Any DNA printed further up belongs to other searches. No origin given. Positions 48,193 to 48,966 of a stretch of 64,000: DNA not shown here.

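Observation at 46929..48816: Shared N-terminal MP-x-x-(D/N)-G-x-G-P tag on three proteins of the operon, including the Fur-family regulator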

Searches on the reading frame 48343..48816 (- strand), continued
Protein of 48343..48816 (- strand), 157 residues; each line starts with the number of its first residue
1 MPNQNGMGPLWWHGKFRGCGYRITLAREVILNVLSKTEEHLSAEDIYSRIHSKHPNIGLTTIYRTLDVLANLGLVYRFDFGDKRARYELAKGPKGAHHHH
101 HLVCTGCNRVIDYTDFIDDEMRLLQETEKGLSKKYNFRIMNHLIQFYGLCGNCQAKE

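Call 68: find_encoding_contigs(protein=P0146, flank=5000, max_places=1)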
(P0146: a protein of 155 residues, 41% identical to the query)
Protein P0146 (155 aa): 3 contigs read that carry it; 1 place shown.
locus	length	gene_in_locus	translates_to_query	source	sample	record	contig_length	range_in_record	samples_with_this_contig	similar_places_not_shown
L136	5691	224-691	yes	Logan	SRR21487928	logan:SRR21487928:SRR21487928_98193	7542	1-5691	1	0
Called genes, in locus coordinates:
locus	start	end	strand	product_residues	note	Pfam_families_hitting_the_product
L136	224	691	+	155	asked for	PF01475:FUR, PF08461:WHD_RNase_R (faint)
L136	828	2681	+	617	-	PF01926:MMR_HSR1, PF02421:FeoB_N, PF09439:SRPRB (weak), PF00009:GTP_EFTU (weak), PF07670:Gate, PF07664:FeoB_C, PF07670:Gate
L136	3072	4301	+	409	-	PF04055:Radical_SAM, PF13353:Fer4_12 (weak)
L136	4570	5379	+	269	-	PF00702:Hydrolase, PF13344:Hydrolase_6, PF13419:HAD_2 (faint), PF13242:Hydrolase_like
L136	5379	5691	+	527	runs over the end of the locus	PF00682:HMGL-like, PF22617:HCS_D2, PF08502:LeuA_dimer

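Call 70: find_related_loci(query=A1, collection=metagenome_contigs, flank=4000)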
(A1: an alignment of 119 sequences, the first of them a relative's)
Query A1 (157 aa) in metagenome_contigs; peptide patterns used: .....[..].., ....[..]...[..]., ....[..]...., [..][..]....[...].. (x = any residue, [..] = any of these).
600 stretches matched a pattern (row limit reached: there are more); 563 encode a relative of the query (tblastn E <= 1e-3); the best 80 are kept; 80 distinct loci.
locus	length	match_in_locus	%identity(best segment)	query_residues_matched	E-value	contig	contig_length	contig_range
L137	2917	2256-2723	83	1-156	3e-93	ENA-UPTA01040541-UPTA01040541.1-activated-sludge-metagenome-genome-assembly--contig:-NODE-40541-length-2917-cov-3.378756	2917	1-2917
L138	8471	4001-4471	73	1-157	1e-81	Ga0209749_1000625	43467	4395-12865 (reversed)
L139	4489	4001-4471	74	1-157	1e-81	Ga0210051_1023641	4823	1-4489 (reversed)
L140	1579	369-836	73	1-156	2e-85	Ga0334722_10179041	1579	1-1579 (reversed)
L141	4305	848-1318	73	1-157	4e-81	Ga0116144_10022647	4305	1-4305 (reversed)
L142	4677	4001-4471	73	1-157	1e-80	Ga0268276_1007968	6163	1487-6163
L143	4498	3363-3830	72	1-156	4e-80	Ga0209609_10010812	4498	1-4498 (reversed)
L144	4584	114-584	70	1-157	2e-79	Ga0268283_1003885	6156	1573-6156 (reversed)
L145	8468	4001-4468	71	1-156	3e-79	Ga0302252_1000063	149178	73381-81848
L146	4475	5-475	71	1-157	3e-79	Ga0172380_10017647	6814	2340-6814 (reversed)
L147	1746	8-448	75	11-157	1e-81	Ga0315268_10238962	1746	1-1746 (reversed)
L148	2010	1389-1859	69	1-157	1e-80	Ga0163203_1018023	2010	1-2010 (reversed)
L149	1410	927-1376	72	1-150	4e-82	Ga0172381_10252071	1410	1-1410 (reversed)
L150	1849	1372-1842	68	1-157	4e-80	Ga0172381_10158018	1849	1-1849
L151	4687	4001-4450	72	1-150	7e-77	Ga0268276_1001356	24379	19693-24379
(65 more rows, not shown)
